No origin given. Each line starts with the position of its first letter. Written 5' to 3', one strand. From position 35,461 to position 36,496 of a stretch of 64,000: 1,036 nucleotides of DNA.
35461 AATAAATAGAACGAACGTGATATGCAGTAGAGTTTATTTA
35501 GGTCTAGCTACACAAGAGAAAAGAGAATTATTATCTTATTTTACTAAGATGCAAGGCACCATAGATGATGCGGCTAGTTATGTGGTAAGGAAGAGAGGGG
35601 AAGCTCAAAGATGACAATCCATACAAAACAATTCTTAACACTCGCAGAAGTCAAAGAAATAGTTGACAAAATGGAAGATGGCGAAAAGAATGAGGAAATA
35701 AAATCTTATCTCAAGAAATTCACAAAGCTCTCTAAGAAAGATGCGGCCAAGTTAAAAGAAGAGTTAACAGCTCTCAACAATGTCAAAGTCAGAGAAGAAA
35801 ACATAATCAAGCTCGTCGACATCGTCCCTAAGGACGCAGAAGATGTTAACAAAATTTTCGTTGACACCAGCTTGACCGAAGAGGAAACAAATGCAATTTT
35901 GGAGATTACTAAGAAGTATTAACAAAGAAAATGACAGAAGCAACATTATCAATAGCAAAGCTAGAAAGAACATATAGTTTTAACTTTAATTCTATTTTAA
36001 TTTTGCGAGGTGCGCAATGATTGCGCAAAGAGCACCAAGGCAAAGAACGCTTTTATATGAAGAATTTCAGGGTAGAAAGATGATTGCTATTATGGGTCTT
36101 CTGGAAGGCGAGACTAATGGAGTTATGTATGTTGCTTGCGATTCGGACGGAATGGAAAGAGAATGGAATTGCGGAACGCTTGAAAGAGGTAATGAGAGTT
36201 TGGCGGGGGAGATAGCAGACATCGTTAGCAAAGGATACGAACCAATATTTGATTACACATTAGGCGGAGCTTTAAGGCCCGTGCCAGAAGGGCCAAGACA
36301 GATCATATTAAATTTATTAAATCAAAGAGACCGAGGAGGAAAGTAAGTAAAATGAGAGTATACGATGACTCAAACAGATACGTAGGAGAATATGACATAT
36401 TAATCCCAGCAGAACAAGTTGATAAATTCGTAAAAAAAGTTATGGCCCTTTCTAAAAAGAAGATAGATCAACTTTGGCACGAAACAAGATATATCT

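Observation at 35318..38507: Ribosomal and RNAP operons are peppered with tightly coupled orphan ORFs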

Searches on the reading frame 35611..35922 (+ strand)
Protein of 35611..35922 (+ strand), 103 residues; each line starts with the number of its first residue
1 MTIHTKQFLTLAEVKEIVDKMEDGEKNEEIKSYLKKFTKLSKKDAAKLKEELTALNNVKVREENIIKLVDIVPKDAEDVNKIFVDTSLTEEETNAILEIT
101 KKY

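Call 3: search_protein_families(library=pfam, max_evalue=1, proteins=[window:35611-35922:+])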
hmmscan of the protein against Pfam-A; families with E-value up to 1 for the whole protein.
window:35611-35922:+ (103 aa): 9 families
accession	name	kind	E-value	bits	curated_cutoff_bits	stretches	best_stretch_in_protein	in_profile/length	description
PF03874.21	RNA_pol_Rpb4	-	3.7e-06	27.7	25.6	1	28-103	40-115/116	RNA polymerase Rpb4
PF09078.16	CheY-binding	-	0.0038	17.7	24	1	37-63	4-30/63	CheY binding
PF00637.26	Clathrin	-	0.02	15.1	29.6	1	12-56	8-52/143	Region in Clathrin and VPS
PF06367.22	Drf_FH3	-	0.03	14.6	27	1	8-60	68-118/193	Diaphanous FH3 Domain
PF22602.2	NXF_NTF2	-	0.037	14.6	27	1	26-92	45-109/158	Nuclear RNA export factor, NTF2 domain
PF09537.16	DUF2383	-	0.04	14.5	30.8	1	14-58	16-60/111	Domain of unknown function (DUF2383)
PF07749.17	ERp29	-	0.042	15.1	24.3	1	10-59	24-72/95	Endoplasmic reticulum protein ERp29, C-terminal domain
PF13603.12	tRNA-synt_1_2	-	0.062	13.2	25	1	2-51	32-79/185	Leucyl-tRNA synthetase, editing domain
PF00773.25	RNB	-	0.066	12.9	29.3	1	2-83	115-200/326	RNB domain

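Call 62: find_homologous_proteins(query=window:35611-35922:+, max_evalue=1e-10)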
Query window:35611-35922:+ (103 aa): 58 proteins with E <= 1e-10 among 69 candidates.
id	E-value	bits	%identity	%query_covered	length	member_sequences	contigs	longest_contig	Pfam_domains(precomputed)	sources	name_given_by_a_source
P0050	1.3e-53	197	100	100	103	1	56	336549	PF03874.22,PF26555.1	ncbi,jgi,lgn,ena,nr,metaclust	ncbi:hypothetical protein J4233_06160 [Candidatus Pacearchaeota archaeon]|nr:hypothetical protein [C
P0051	2.7e-53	196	99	100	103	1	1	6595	PF03874.22,PF26555.1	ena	-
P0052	3.3e-45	170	86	100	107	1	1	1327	PF03874.22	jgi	jgi:DNA-directed RNA polymerase subunit F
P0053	2.5e-44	167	84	100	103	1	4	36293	PF03874.22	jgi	jgi:DNA-directed RNA polymerase subunit F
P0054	3.1e-44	167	87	100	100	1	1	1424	PF03874.22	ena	-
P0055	9.1e-42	159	84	100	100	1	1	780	PF03874.22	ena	-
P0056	1.6e-40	155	83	100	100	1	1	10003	PF03874.22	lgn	-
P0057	1.4e-39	152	85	92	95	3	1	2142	PF03874.22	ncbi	-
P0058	3.2e-39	151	83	100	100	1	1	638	-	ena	-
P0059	3.3e-39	151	80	100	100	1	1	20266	PF03874.22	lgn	-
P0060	8.8e-38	146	79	100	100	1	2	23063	PF03874.22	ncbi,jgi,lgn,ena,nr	ncbi:MAG: hypothetical protein KKD18_03655 [Nanoarchaeota archaeon]|nr:hypothetical protein [Nanoarc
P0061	2.5e-36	141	77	98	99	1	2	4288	PF03874.22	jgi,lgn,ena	-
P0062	4.0e-36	141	85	90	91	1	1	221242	PF03874.22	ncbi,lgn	-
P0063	4.9e-36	141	85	90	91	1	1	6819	PF03874.22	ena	-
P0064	4.3e-34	134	74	98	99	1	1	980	PF03874.22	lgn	-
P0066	4.9e-33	131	69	100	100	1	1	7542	PF03874.22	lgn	-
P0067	6.2e-33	131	72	98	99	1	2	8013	PF03874.22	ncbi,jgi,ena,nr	ncbi:MAG: hypothetical protein KKD18_05985 [Nanoarchaeota archaeon]|nr:hypothetical protein [Nanoarc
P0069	1.3e-31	126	68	98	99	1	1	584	PF03874.22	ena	-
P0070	1.7e-31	126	67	98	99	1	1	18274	PF03874.22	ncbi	ncbi:MAG: hypothetical protein ABIH92_04785 [Nanoarchaeota archaeon]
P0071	1.9e-31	126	67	98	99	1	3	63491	PF03874.22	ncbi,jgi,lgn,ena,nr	ncbi:MAG: hypothetical protein KJ718_02665 [Nanoarchaeota archaeon]|nr:hypothetical protein [Nanoarc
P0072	6.5e-31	124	68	100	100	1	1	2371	PF03874.22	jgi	jgi:DNA-directed RNA polymerase subunit F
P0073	1.4e-30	123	66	100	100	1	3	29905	PF03874.22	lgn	-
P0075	3.9e-29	118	66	100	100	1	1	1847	PF03874.22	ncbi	-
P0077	6.2e-29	118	66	100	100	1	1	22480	PF03874.22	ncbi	ncbi:MAG: hypothetical protein ABIG28_00685 [archaeon]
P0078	1.3e-28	117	64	98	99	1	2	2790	PF03874.22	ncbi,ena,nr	ncbi:MAG: hypothetical protein KC506_01475 [Nanoarchaeota archaeon]|nr:hypothetical protein [Nanoarc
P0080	1.4e-27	114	62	99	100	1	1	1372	PF03874.22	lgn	-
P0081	1.9e-27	113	66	92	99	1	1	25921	PF03874.22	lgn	-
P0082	3.5e-27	112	63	100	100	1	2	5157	PF03874.22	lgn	-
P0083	1.5e-26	110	63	100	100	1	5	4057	PF03874.22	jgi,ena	-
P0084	6.1e-26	108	61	98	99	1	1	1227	PF03874.22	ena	-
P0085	7.3e-26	108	61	98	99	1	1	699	PF03874.22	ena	-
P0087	2.3e-25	106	59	98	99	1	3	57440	PF03874.22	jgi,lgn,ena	-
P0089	2.2e-24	103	57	98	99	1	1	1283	PF03874.22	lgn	-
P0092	8.9e-24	101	60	98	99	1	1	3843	PF03874.22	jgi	jgi:DNA-directed RNA polymerase subunit F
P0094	1.4e-23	101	61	90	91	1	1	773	PF03874.22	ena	-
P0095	3.5e-23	99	58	86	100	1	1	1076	PF03874.22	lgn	-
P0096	1.2e-21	95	59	98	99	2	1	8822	PF03874.22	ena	-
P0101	1.1e-20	91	52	98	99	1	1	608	PF03874.22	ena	-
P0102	1.4e-20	91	55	97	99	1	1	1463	PF03874.22,PF26555.1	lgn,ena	-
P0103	2.1e-20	91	52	98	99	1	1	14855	PF03874.22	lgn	-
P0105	5.8e-20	89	50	98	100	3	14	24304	PF03874.22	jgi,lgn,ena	-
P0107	8.7e-12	63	43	91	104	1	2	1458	PF03874.22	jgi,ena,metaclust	metaclust:\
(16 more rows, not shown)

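Call 63: find_encoding_contigs(protein=P0053, flank=5500, max_places=2)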
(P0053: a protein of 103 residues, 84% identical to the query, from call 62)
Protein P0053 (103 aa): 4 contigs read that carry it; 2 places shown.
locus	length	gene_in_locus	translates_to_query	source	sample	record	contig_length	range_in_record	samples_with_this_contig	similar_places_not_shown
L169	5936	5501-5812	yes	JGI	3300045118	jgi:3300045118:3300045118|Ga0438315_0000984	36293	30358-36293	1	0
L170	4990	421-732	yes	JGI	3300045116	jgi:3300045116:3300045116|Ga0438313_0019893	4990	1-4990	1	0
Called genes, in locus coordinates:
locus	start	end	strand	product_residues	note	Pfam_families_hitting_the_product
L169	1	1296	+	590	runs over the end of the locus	PF13884:Peptidase_S74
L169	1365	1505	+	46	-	-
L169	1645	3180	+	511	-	-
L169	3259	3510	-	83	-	-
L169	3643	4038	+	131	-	-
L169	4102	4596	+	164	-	-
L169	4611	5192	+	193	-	-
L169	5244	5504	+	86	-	PF01157:Ribosomal_L21e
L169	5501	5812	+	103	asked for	PF03874:RNA_pol_Rpb4 (weak)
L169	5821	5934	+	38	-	?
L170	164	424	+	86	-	PF01157:Ribosomal_L21e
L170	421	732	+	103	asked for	PF03874:RNA_pol_Rpb4 (weak)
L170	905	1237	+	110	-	-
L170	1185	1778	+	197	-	PF04919:DUF655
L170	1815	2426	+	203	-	PF00416:Ribosomal_S13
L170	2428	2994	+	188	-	PF01479:S4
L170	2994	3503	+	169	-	PF00411:Ribosomal_S11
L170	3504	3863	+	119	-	-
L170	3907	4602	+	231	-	PF01193:RNA_pol_L, PF01000:RNA_pol_A_bac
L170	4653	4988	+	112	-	?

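Call 64: find_encoding_contigs(protein=P0056, flank=5500, max_places=2)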
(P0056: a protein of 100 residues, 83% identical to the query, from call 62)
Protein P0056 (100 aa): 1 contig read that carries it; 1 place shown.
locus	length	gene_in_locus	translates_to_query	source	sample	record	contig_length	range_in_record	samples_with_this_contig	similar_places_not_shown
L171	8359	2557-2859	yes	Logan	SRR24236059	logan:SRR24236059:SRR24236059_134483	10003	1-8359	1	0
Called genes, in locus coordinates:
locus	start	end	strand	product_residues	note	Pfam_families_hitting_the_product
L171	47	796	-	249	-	PF13462:Thioredoxin_4, PF13098:Thioredoxin_2 (weak), PF01323:DSBA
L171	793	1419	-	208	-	-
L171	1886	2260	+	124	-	-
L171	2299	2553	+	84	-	PF01157:Ribosomal_L21e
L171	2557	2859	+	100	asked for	PF03874:RNA_pol_Rpb4 (weak)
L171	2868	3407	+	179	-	PF04919:DUF655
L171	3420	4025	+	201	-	PF00416:Ribosomal_S13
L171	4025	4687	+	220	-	-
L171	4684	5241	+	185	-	PF01479:S4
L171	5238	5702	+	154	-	PF00411:Ribosomal_S11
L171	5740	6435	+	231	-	PF01193:RNA_pol_L, PF01000:RNA_pol_A_bac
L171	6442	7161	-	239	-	-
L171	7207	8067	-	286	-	PF02588:YitT_membrane, PF10035:DUF2179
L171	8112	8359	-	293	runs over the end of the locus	-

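Call 65: find_encoding_contigs(protein=P0059, flank=5500, max_places=2)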
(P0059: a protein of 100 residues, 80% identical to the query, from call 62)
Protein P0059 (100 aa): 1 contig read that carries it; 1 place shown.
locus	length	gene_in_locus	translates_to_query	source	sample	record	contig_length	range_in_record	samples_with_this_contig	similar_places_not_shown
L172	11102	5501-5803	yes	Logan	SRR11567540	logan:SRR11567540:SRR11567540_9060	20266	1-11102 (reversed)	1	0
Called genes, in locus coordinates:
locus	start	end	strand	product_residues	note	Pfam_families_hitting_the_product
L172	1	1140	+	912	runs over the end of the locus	PF00690:Cation_ATPase_N, PF00122:E1-E2_ATPase, PF13246:Cation_ATPase, PF00702:Hydrolase, PF00689:Cation_ATPase_C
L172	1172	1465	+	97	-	-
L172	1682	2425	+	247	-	-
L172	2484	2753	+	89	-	PF00166:Cpn10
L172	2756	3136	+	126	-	-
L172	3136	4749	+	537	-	PF00118:Cpn60_TCP1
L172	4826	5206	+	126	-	-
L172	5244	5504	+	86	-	PF01157:Ribosomal_L21e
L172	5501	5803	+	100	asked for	PF03874:RNA_pol_Rpb4 (weak)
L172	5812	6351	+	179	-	PF04919:DUF655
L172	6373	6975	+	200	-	-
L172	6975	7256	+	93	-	-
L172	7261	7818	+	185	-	PF01479:S4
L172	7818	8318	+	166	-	PF00411:Ribosomal_S11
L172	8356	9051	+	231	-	PF01193:RNA_pol_L, PF01000:RNA_pol_A_bac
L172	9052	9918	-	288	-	PF02588:YitT_membrane, PF10035:DUF2179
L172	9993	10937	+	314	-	PF01699:Na_Ca_ex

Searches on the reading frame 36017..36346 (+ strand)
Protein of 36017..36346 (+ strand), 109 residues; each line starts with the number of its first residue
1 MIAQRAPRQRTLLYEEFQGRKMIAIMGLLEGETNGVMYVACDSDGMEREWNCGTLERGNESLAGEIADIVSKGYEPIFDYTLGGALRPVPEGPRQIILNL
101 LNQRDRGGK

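Call 3: search_protein_families(library=pfam, max_evalue=1, proteins=[window:36017-36346:+])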
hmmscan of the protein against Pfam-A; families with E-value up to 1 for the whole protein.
window:36017-36346:+ (109 aa): 0 families

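Call 7: search_protein_families(library=ncbifam, max_evalue=1, proteins=[window:36017-36346:+])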
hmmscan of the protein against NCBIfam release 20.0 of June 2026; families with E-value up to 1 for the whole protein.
window:36017-36346:+ (109 aa): 0 families

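Call 59: find_related_loci(query=window:36017-36346:+, collection=viral_contigs, flank=4000)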
Query window:36017-36346:+ (109 aa) in viral_contigs; peptide patterns used: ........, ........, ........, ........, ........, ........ (x = any residue, [..] = any of these).
113 stretches matched a pattern, but none encodes a relative of the query by tblastn (E <= 1e-3).
